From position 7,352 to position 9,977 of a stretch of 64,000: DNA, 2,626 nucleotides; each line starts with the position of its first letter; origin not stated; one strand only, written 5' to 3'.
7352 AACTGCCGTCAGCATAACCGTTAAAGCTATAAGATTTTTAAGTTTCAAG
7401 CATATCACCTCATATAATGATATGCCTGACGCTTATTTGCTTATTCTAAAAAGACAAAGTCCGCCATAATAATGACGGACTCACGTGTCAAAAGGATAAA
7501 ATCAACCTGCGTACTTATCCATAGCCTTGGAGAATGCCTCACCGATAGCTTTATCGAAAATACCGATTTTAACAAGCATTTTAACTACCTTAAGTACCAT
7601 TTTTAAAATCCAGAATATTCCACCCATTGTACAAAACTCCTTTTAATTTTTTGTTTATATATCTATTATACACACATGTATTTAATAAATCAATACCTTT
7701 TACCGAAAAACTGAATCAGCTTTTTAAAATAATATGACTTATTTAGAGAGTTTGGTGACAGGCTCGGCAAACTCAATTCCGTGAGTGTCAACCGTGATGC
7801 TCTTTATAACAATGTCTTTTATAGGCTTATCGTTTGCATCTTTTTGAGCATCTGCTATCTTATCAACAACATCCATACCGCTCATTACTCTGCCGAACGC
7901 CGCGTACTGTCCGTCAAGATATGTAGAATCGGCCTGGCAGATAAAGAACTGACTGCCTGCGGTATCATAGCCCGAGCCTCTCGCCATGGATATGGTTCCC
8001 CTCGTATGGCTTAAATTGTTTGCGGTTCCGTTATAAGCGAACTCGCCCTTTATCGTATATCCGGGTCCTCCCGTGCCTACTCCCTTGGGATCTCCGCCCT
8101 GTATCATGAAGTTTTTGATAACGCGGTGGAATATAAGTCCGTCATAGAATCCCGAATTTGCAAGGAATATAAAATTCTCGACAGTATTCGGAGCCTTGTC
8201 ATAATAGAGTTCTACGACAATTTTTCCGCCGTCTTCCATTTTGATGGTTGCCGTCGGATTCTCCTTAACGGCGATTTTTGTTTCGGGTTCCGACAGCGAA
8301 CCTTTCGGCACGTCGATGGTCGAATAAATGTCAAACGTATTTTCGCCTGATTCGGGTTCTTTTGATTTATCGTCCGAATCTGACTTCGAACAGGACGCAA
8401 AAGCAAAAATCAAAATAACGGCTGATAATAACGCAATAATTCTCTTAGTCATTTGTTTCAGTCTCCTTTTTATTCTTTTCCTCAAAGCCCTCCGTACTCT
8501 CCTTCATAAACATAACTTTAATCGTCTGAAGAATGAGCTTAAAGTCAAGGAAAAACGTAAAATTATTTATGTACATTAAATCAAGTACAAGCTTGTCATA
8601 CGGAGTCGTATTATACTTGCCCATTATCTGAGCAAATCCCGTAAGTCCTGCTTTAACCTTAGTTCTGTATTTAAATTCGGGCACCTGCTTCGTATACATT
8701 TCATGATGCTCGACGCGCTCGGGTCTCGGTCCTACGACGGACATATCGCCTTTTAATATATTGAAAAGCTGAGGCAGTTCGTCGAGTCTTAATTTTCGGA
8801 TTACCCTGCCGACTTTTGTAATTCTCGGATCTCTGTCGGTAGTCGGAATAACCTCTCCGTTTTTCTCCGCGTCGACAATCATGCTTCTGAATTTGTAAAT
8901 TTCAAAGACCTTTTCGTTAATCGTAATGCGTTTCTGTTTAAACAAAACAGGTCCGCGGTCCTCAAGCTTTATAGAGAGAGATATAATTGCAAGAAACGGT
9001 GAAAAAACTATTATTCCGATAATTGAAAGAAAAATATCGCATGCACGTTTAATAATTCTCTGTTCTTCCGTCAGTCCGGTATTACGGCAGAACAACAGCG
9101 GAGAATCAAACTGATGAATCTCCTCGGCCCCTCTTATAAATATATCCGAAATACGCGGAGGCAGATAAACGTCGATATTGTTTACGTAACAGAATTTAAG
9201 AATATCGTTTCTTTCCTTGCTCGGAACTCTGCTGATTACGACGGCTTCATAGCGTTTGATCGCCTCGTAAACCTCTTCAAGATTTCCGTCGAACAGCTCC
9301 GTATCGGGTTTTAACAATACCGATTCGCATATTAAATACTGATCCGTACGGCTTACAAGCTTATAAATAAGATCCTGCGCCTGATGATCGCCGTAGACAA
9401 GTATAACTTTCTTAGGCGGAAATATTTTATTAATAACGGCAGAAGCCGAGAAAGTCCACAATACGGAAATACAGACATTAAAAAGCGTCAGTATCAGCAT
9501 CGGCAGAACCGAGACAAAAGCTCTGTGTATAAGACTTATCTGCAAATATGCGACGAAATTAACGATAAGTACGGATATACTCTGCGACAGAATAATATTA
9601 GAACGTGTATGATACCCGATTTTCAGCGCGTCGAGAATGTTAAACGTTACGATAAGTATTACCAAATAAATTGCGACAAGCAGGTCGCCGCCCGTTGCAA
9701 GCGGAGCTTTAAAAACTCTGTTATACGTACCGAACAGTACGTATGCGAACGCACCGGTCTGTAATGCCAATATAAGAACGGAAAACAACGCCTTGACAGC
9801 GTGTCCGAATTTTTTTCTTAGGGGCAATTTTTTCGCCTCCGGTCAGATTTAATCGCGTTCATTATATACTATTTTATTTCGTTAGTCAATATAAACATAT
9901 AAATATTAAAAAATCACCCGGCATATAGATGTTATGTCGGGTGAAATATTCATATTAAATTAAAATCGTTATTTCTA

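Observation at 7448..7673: Unannotated stand-alone gene for a 41-aa Lys-rich amphipathic peptide with its own promoter, SD and terminator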

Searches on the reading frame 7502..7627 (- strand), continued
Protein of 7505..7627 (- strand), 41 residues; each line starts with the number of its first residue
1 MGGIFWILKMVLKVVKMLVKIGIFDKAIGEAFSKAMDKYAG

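Call 76: list_cluster_members(proteins=[window:7505-7627:-, P0005, P0014, P0048, P0053, P0032])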
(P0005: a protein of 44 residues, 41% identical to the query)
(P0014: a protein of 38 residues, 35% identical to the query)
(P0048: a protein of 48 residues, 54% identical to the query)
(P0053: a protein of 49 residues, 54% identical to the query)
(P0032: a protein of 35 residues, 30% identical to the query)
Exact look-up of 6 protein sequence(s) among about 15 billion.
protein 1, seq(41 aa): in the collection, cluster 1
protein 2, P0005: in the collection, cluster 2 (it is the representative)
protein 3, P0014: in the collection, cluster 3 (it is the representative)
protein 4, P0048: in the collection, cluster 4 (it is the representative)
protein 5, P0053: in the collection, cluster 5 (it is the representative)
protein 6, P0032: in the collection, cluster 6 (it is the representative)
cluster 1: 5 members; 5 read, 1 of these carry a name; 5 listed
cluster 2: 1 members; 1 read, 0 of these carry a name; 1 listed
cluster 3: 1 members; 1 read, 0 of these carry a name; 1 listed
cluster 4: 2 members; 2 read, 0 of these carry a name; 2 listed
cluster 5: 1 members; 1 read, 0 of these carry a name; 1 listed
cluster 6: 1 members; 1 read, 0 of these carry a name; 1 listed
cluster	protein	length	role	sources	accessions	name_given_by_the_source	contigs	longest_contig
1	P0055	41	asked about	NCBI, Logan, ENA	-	-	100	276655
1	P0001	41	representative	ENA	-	-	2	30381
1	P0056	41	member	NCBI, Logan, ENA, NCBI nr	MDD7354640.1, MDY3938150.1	MAG: hypothetical protein PUG93_05840 [Oscillospiraceae bacterium] | hypothetical protein [Oscillospiraceae bacterium]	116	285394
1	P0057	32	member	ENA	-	-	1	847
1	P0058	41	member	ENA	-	-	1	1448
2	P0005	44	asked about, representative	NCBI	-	-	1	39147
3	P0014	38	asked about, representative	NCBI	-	-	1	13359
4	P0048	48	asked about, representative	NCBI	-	-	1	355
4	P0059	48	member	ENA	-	-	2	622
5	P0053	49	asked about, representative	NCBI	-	-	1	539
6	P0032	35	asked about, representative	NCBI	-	-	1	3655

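Call 85: predict_structure(alignment_id=A5)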
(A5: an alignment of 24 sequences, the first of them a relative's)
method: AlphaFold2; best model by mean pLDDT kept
length: 53 residues; sequences in the alignment: 24
mean_pLDDT: 74.7   pTM: 0.39
mean pLDDT of the five models: 74.7, 73.0, 71.8, 71.6, 69.5
residues with pLDDT >= 90: 18; 70-90: 15; 50-70: 11; < 50: 9
segments of 3 or more residues with pLDDT < 50: 45-50
pLDDT, mean of each block of 10 residues (from residue 1): 87 91 90 67 47 47
secondary structure, 60 per line:
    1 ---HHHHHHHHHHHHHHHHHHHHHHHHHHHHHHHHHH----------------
elements in order: H4-37

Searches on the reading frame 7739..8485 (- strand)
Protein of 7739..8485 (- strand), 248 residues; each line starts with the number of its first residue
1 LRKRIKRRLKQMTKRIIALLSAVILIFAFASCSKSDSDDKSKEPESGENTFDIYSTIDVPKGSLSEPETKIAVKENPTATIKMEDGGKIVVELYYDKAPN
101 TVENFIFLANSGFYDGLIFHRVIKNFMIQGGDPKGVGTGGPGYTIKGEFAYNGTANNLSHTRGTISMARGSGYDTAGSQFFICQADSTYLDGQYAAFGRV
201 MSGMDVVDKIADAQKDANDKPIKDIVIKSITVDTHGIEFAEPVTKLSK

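Call 30: search_protein_families(library=ncbifam, proteins=[window:7739-8485:-], max_evalue=0.00001)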
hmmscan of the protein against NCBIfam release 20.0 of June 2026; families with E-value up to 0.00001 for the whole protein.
window:7739-8485:- (248 aa): 2 families
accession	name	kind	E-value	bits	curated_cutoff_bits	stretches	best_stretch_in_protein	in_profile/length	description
NF008151.0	PRK10903.1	equivalog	7.7e-34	116.8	308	1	70-231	22-187/190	peptidylprolyl isomerase A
NF008057.0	PRK10791.1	equivalog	1e-28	100.2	297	1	86-233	8-163/164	peptidylprolyl isomerase B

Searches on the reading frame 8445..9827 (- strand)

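Call 30: search_protein_families(library=ncbifam, proteins=[window:8445-9827:-], max_evalue=0.00001)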
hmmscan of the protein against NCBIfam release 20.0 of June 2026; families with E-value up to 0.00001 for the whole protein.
window:8445-9827:- (460 aa): 10 families
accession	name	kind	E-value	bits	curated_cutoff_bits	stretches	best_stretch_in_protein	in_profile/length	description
TIGR03025.1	EPS_sugtrans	subfamily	1.9e-102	343.8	295.55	1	30-444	12-443/445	exopolysaccharide biosynthesis polyprenyl glycosylphosphotransferase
TIGR03023.1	WcaJ_sugtrans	equivalog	5.4e-84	283.1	410.75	1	26-443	13-450/453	undecaprenyl-phosphate glucose phosphotransferase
TIGR03013.1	EpsB_2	subfamily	1.3e-65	222.2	393.35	1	244-443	239-440/443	TIGR03013 family XrtA/PEP-CTERM system glycosyltransferase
TIGR03022.1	WbaP_sugtrans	subfamily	3.6e-60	204.5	403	2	332-443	345-453/456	undecaprenyl-phosphate galactose phosphotransferase WbaP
NF007518.0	PRK10124.1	equivalog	1.9e-50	172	684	1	243-444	257-462/464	undecaprenyl-phosphate glucose phosphotransferase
NF050817.1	PolSacchBiosHfsE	equivalog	4.1e-45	154.4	750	1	254-440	266-460/467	polysaccharide biosynthesis protein HfsE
NF041877.1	EPS_EpsZ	equivalog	6.6e-44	150.3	800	1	79-440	75-453/459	exopolysaccharide biosynthesis polyisoprenyl-phosphate hexose-1-phosphate transferase EpsZ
NF052601.1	undeca_RfbP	equivalog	1.8e-43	148.6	330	1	254-443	39-239/244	undecaprenyl-phosphate galactose phosphotransferase family protein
NF011751.0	PRK15204.1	equivalog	1.1e-34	119.9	907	1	244-443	264-473/476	undecaprenyl-phosphate galactose phosphotransferase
NF045514.1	glycotran_HepC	equivalog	2.6e-22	79.2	140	1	256-370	113-212/220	heterocyst development glycosyltransferase HepC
